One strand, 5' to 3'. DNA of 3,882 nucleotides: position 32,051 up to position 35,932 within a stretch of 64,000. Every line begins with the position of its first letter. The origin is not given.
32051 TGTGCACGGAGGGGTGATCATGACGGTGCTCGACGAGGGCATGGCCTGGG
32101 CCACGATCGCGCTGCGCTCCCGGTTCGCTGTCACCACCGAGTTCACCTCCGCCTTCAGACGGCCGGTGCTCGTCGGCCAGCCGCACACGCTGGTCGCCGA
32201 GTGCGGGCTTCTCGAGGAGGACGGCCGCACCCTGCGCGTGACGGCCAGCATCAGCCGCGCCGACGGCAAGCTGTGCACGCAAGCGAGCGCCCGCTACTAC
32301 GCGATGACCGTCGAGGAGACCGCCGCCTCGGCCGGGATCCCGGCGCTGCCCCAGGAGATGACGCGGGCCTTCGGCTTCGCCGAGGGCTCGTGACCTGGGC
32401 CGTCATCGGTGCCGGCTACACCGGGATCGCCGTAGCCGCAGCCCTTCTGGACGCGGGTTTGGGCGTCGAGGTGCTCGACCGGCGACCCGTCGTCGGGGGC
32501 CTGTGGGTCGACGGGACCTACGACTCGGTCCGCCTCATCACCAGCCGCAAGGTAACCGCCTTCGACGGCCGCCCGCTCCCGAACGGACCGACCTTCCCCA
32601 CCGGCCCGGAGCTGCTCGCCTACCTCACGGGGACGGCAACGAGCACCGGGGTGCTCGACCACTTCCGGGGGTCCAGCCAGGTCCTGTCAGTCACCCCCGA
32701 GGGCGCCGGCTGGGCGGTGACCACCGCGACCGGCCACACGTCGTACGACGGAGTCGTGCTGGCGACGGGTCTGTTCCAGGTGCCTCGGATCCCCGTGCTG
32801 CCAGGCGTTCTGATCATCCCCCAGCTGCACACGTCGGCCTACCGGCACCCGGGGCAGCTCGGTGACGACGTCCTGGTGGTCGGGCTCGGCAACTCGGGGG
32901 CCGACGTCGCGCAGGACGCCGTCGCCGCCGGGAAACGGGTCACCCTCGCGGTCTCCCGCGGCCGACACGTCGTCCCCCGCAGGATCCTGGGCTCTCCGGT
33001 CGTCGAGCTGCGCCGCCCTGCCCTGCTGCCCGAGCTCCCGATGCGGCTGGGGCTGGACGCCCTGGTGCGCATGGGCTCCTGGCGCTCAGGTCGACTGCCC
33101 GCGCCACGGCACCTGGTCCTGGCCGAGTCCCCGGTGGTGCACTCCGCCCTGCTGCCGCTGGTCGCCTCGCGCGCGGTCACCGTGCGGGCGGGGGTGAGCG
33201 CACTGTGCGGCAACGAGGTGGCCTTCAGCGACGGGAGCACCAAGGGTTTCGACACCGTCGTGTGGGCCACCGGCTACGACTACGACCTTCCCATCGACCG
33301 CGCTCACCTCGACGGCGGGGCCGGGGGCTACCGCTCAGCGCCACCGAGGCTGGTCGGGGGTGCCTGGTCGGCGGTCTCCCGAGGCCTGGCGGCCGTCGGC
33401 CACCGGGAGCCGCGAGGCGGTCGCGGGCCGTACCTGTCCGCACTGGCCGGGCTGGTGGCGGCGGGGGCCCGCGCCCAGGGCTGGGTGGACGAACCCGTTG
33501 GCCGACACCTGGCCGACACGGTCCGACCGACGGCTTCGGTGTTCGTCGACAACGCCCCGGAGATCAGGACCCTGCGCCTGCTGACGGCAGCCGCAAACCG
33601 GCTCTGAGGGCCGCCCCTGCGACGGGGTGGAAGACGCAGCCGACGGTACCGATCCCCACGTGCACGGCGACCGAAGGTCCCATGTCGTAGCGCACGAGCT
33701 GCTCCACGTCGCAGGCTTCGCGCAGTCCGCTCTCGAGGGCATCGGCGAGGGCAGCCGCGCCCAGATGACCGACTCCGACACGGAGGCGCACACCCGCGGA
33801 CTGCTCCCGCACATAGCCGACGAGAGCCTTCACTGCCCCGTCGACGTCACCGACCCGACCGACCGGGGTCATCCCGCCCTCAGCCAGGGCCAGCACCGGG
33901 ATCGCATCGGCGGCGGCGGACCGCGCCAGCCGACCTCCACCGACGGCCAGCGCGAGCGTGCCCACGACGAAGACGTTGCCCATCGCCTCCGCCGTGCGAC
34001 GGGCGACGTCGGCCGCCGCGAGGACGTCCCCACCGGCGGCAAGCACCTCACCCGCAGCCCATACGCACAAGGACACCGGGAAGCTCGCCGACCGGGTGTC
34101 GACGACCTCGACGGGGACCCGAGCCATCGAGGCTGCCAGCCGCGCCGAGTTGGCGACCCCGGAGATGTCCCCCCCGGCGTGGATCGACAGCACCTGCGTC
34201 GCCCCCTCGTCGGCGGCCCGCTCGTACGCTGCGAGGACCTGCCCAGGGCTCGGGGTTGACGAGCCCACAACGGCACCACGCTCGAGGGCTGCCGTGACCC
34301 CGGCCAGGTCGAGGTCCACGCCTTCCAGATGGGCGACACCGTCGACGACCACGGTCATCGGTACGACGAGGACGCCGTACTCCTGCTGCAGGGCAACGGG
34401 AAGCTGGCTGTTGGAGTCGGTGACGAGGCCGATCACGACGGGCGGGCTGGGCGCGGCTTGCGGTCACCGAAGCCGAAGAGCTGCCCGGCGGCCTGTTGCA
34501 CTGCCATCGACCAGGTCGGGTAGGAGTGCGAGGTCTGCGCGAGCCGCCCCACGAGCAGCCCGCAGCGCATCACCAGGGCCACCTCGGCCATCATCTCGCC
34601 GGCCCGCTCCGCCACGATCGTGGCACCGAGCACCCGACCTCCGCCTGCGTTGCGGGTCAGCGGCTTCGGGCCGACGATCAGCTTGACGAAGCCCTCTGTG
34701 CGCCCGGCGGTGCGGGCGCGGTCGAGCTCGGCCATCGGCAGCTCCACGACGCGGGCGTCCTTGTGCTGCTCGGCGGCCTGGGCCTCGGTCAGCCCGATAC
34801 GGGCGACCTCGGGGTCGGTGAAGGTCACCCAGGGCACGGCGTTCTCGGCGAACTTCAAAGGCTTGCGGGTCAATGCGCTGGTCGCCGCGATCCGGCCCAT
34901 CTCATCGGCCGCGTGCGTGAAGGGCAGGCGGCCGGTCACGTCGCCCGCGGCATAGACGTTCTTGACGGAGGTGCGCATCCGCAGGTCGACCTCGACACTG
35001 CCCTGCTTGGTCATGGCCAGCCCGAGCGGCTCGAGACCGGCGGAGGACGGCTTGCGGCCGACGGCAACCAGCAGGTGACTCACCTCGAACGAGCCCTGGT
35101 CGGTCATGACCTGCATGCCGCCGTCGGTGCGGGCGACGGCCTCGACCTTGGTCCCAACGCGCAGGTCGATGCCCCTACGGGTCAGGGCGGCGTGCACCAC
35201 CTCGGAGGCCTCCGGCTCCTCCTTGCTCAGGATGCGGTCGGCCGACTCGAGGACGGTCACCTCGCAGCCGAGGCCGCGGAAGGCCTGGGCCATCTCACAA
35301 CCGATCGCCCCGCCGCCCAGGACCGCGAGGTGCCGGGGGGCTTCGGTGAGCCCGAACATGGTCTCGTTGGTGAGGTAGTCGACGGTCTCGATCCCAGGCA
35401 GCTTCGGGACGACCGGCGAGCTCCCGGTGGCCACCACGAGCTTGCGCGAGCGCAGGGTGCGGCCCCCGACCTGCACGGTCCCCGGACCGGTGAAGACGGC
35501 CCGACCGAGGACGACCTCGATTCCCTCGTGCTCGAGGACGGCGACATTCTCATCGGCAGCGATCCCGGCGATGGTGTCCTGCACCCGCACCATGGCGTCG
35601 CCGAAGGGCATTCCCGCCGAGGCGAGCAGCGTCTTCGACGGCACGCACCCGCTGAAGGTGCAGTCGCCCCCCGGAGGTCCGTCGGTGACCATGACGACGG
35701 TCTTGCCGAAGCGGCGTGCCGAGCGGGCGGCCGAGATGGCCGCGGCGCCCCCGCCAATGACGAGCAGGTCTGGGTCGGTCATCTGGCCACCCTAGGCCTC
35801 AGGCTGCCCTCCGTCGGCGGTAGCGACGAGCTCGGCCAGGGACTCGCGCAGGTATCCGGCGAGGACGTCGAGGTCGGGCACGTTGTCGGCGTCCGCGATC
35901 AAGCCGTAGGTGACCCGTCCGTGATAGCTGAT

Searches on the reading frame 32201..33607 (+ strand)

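Call 30: search_protein_families(library=pfam, proteins=[window:32201-33607:+])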
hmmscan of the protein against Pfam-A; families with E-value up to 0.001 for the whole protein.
window:32201-33607:+ (468 aa): 8 families
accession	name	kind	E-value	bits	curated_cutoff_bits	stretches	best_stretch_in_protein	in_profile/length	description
PF00743.25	FMO-like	-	1.5e-21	76.9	22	1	67-365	5-336/532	Flavin-binding monooxygenase-like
PF13738.12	Pyr_redox_3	-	2e-19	70.4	30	1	68-253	2-196/305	Pyridine nucleotide-disulphide oxidoreductase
PF07992.20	Pyr_redox_2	-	8.4e-12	45.5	26.1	1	175-253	93-174/291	Pyridine nucleotide-disulphide oxidoreductase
PF00070.33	Pyr_redox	-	4.3e-08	34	22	1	66-99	2-35/82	Pyridine nucleotide-disulphide oxidoreductase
PF01266.30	DAO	-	3.1e-07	30.7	27.9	0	66-99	2-35/353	FAD dependent oxidoreductase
PF13454.12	NAD_binding_9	-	8.3e-06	26.3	21.8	0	67-143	1-73/155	FAD-NAD(P)-binding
PF13450.12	NAD_binding_8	-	8.7e-06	26.4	21.9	1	68-110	1-43/68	NAD(P)-binding Rossmann-like domain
PF21799.2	MurD-like_N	-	0.00036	21.2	27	0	67-96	4-33/88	Mur ligase MurD-like, N-terminal domain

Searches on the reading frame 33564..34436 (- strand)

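Call 30: search_protein_families(library=pfam, proteins=[window:33564-34436:-])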
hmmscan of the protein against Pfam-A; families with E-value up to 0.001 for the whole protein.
window:33564-34436:- (290 aa): 1 family
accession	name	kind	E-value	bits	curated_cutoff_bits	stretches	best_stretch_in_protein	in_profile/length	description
PF02645.21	DegV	-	7e-44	150.7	27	1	2-270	2-278/280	Uncharacterised protein, DegV family COG1307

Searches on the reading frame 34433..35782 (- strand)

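Call 30: search_protein_families(library=pfam, proteins=[window:34433-35782:-])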
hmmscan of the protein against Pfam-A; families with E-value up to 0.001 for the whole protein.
window:34433-35782:- (449 aa): 12 families
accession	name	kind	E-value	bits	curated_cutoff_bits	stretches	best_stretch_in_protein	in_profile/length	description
PF07992.20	Pyr_redox_2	-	7.4e-69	232.8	26.1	1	5-296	2-291/291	Pyridine nucleotide-disulphide oxidoreductase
PF02852.28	Pyr_redox_dim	-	5.1e-28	97.9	25.3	1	316-431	1-109/110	Pyridine nucleotide-disulphide oxidoreductase, dimerisation domain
PF00070.33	Pyr_redox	-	9.6e-24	84.2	22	1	151-223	1-74/82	Pyridine nucleotide-disulphide oxidoreductase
PF13738.12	Pyr_redox_3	-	9e-13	48.6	30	1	102-280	115-305/305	Pyridine nucleotide-disulphide oxidoreductase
PF01134.28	GIDA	-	4.1e-08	33.1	22.1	0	5-55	1-49/391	Glucose inhibited division protein A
PF03486.20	HI0933_like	-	2e-07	31.2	50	0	195-260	114-182/244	HI0933-like protein Rossmann domain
PF01262.27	AlaDh_PNT_C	-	1.7e-06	28.1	23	0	148-187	27-66/214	Alanine dehydrogenase/PNT, C-terminal domain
PF00890.30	FAD_binding_2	-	3.1e-06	27.1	20.4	1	5-45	1-42/414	FAD binding domain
PF13450.12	NAD_binding_8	-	8.8e-06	26.3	21.9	0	154-184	1-31/68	NAD(P)-binding Rossmann-like domain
PF12831.13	FAD_oxidored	-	2.9e-05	24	27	1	5-53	1-50/416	FAD dependent oxidoreductase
PF01266.30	DAO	-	0.00023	21.2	27.9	0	5-40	1-37/353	FAD dependent oxidoreductase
PF13241.12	NAD_binding_7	-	0.00071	20.6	22.1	0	150-186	8-41/104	Putative NAD(P)-binding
